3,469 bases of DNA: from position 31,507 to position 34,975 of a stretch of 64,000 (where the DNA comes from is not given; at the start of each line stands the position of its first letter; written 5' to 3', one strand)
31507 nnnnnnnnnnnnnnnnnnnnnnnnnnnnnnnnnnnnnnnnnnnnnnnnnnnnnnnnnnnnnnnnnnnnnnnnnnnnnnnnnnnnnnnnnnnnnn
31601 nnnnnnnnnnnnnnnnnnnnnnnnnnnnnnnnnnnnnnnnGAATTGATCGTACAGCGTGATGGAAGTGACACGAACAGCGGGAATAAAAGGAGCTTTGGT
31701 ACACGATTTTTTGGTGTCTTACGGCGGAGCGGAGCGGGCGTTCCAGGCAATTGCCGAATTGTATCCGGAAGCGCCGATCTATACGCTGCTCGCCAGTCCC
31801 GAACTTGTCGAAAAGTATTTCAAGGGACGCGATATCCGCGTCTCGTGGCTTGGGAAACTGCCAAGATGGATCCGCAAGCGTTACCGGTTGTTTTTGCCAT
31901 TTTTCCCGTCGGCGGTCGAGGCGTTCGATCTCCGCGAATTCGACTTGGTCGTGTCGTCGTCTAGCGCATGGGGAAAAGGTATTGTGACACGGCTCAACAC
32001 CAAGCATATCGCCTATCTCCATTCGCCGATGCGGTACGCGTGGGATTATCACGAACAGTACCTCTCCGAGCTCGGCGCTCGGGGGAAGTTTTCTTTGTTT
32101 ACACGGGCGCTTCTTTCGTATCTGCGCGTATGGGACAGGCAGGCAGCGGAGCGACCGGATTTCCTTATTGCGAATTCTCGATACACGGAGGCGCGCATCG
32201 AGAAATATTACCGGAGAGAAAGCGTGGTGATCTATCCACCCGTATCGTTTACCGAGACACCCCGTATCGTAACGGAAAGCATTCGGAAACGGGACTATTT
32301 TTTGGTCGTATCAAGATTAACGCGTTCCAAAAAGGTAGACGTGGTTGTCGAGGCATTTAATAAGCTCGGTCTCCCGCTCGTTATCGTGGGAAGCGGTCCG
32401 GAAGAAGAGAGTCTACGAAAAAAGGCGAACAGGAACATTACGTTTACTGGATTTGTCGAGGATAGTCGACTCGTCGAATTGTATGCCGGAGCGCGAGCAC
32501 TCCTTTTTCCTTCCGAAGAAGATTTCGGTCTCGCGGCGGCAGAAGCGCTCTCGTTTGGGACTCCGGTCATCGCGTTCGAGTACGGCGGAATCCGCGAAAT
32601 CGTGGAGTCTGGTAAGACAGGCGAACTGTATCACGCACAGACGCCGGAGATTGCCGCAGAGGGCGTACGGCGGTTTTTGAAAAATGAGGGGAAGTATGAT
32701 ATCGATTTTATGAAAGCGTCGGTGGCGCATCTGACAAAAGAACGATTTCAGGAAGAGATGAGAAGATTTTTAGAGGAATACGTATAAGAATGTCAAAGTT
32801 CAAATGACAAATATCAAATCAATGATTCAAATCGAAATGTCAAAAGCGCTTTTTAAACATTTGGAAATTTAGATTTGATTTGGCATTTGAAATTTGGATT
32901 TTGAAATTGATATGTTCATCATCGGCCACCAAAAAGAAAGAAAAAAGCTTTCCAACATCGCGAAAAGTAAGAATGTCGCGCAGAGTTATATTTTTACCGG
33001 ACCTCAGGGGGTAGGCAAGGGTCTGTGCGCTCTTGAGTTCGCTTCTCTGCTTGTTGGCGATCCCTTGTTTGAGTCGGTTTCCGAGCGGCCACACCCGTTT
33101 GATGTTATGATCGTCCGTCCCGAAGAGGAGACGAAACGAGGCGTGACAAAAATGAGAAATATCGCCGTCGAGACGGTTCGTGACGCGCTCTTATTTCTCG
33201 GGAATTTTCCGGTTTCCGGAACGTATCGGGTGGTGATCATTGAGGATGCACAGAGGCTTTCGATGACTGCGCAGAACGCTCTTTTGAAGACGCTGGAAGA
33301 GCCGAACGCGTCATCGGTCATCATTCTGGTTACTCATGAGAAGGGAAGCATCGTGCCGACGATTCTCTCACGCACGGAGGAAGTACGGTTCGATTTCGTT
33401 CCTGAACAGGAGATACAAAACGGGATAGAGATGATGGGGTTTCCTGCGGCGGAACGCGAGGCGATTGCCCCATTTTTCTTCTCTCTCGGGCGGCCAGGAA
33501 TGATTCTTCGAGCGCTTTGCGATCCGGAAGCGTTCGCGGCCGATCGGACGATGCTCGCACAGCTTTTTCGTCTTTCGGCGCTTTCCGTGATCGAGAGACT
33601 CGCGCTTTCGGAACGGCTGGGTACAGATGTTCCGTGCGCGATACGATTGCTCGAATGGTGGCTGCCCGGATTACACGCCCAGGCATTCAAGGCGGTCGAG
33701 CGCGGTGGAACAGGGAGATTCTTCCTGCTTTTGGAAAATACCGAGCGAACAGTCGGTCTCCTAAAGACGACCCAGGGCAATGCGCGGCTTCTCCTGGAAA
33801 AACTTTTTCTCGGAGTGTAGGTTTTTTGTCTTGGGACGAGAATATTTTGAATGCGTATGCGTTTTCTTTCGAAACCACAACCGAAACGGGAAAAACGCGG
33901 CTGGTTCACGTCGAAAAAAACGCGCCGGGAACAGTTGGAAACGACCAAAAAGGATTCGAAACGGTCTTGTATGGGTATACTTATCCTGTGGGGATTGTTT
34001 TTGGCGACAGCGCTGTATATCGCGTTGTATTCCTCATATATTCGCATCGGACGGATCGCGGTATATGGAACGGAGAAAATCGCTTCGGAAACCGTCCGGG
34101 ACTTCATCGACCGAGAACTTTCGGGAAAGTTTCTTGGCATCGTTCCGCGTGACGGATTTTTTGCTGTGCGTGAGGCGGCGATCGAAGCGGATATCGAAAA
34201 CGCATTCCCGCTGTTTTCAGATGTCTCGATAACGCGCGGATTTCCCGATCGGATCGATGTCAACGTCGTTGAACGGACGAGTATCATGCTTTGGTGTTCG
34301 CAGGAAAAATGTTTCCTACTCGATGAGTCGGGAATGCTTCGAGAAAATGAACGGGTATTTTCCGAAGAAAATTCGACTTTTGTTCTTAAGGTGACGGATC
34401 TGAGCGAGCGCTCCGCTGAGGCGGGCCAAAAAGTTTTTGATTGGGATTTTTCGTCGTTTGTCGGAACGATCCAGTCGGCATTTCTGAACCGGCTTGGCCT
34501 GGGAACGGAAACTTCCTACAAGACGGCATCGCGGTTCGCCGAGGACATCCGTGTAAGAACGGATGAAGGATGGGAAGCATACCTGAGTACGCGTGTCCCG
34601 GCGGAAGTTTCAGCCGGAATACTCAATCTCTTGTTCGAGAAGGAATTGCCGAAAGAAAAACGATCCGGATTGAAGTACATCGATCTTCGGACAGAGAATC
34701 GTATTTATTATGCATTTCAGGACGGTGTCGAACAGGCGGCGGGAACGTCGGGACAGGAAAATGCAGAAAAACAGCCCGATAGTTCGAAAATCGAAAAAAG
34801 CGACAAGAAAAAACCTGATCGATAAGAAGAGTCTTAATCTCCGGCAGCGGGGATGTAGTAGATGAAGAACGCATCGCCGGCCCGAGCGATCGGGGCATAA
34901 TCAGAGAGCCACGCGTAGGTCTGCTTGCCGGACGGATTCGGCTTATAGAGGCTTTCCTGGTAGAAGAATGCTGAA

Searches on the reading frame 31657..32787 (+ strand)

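Call 7: search_protein_families(library=pfam, proteins=[window:31657-32787:+], max_evalue=0.001)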
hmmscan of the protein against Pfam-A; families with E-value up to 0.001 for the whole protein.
window:31657-32787:+ (376 aa): 6 families
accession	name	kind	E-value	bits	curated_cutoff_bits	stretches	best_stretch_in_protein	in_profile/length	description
PF00534.26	Glycos_transf_1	-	1e-30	107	26.4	1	209-346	12-161/172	Glycosyl transferases group 1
PF13692.12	Glyco_trans_1_4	-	4.2e-27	95.6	27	1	214-343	3-142/142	Glycosyl transferases group 1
PF13439.12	Glyco_transf_4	-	1.9e-12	48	28.5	1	22-196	1-166/170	Glycosyltransferase Family 4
PF20706.3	GT4-conflict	-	8.4e-08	32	26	1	206-320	191-324/385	Family 4 Glycosyltransferase in conflict systems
PF13524.12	Glyco_trans_1_2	-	7.2e-06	26.4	25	1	231-346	6-117/144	Glycosyl transferase-like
PF13579.12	Glyco_trans_4_4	-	6.8e-05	23.7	29.7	1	23-193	1-155/158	Glycosyl transferase 4-like domain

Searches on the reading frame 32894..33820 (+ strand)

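Call 7: search_protein_families(library=pfam, proteins=[window:32894-33820:+], max_evalue=0.001)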
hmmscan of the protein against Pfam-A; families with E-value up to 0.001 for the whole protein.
window:32894-33820:+ (308 aa): 3 families
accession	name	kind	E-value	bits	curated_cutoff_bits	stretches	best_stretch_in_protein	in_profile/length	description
PF13177.12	DNA_pol3_delta2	-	1.3e-31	110.2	27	1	12-167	2-158/161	DNA polymerase III, delta subunit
PF00004.35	AAA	-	0.00013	22.9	21.2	1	33-164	2-126/131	ATPase family associated with various cellular activities (AAA)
PF13401.12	AAA_22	-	0.00069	20.4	27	0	29-146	5-121/130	AAA domain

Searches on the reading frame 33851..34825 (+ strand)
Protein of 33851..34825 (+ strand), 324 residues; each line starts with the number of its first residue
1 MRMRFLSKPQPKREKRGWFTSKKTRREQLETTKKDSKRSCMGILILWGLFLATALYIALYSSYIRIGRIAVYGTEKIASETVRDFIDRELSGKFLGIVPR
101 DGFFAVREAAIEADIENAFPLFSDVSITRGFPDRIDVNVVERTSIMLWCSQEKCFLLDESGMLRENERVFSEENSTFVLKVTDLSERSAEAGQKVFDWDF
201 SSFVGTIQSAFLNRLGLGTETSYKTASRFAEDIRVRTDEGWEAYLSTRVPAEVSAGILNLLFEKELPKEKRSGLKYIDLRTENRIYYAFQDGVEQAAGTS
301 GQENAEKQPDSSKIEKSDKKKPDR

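Call 7: search_protein_families(library=pfam, proteins=[window:33851-34825:+], max_evalue=0.001)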
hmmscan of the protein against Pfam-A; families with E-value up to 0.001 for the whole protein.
window:33851-34825:+ (324 aa): 1 family
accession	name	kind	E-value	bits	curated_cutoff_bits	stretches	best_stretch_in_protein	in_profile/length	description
PF08478.15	POTRA_1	-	4.2e-08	33.8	23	1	95-142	23-69/69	POTRA domain, FtsQ-type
